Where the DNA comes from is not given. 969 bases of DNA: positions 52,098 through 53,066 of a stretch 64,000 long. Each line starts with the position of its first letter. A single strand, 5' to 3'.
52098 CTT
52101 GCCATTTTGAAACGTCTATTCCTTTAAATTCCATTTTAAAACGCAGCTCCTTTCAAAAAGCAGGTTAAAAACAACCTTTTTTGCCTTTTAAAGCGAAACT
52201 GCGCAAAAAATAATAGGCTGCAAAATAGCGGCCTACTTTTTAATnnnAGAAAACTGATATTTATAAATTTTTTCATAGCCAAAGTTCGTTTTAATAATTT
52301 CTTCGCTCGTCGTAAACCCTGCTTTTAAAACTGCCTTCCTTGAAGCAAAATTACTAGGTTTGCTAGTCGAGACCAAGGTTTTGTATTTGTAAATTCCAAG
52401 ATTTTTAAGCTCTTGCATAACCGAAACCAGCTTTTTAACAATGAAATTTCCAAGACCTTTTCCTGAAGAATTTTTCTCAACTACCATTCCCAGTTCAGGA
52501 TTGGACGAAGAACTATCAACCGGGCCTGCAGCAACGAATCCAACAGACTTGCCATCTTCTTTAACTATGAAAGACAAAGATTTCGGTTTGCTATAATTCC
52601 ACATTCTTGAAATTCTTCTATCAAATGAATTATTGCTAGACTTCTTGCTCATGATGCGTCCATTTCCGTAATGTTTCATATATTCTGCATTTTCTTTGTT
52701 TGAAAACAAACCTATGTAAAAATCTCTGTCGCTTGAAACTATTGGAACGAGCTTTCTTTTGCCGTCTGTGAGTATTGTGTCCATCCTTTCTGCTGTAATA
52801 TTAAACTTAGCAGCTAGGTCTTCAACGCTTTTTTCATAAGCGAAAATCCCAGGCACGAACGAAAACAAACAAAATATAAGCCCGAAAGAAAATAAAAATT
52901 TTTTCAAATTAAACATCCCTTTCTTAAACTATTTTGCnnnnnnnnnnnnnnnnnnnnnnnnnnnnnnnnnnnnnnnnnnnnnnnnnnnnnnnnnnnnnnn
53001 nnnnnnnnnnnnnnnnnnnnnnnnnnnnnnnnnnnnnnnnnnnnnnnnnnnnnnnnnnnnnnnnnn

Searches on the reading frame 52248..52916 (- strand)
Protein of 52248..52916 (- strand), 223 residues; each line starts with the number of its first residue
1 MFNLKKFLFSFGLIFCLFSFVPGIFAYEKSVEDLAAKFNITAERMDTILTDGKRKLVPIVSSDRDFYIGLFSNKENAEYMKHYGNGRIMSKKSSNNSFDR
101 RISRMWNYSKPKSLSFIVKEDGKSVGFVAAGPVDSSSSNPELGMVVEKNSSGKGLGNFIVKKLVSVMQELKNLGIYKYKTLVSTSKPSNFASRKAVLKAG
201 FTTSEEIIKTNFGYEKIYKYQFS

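Call 55: search_protein_families(library=pfam, proteins=[window:52248-52916:-], max_evalue=0.00001)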
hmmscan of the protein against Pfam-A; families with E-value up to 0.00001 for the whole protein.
window:52248-52916:- (223 aa): 2 families
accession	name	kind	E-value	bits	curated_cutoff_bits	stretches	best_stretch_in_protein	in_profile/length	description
PF13302.13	Acetyltransf_3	-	4.6e-11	44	25.4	1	56-202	4-138/138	Acetyltransferase (GNAT) domain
PF00583.31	Acetyltransf_1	-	1.4e-07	32.2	20.7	1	105-201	25-116/116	Acetyltransferase (GNAT) family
